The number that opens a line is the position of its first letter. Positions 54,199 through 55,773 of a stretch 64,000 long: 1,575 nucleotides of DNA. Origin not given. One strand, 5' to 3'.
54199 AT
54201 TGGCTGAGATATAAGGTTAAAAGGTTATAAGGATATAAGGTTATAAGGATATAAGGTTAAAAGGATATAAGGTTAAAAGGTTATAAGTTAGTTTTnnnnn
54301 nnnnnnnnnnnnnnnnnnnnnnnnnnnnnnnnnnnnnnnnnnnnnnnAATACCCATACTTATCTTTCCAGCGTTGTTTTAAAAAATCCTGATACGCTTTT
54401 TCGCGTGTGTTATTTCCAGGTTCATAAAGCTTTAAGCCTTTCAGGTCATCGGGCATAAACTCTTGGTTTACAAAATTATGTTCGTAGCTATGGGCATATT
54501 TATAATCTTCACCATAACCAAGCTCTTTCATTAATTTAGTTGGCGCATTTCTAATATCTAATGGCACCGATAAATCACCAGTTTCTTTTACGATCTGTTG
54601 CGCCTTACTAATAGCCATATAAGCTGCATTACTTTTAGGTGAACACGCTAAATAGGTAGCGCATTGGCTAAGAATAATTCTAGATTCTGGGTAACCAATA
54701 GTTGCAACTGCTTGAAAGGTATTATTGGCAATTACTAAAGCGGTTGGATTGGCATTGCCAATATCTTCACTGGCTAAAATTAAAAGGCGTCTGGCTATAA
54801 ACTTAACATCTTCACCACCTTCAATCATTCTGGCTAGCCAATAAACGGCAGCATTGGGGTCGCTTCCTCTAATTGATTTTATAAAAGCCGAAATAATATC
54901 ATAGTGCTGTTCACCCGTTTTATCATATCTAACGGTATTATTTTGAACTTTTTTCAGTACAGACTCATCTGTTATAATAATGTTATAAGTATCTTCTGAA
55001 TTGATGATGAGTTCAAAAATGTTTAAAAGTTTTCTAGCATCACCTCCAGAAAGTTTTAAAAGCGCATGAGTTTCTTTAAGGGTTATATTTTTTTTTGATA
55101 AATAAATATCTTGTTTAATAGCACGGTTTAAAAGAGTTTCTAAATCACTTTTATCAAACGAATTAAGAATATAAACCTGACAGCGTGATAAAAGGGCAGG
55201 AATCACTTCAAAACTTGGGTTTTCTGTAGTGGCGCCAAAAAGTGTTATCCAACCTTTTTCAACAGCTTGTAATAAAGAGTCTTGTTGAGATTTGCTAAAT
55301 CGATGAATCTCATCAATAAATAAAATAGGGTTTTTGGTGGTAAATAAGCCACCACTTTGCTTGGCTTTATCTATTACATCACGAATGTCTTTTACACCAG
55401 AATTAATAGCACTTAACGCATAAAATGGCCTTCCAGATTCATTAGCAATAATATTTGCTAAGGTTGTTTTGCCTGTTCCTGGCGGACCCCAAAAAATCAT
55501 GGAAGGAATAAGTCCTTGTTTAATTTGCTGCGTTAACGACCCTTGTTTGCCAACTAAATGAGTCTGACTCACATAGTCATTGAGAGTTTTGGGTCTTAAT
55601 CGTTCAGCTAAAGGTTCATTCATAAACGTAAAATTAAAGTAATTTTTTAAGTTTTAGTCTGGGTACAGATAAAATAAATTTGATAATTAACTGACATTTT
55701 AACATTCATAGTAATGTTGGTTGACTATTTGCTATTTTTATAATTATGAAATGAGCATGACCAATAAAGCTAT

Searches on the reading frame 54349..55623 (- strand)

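Call 52: search_protein_families(library=pfam, proteins=[window:54349-55623:-], max_evalue=0.00001)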
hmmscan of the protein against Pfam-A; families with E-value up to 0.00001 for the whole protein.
window:54349-55623:- (425 aa): 7 families
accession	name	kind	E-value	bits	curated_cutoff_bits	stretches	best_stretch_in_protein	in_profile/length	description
PF12002.13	MgsA_C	-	7.4e-70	234.6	27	1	253-417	1-165/167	MgsA AAA+ ATPase C terminal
PF16193.11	AAA_assoc_2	-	2.2e-23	82.8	34.3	1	179-252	4-81/81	AAA C-terminal domain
PF00004.35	AAA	-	5.5e-20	72.6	21.2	1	42-153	1-128/131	ATPase family associated with various cellular activities (AAA)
PF05496.18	RuvB_N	-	1e-14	55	27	1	9-126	1-113/159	Holliday junction DNA helicase RuvB P-loop domain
PF00158.32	Sigma54_activat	-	9e-08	32.4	20.2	0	88-140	84-137/168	Sigma-54 interaction domain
PF01078.27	Mg_chelatase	-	2.8e-06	27.3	20.3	0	90-132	99-141/207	Magnesium chelatase, subunit ChlI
PF14532.12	Sigma54_activ_2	-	4.4e-06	27.4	25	0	33-123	16-95/138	Sigma-54 interaction domain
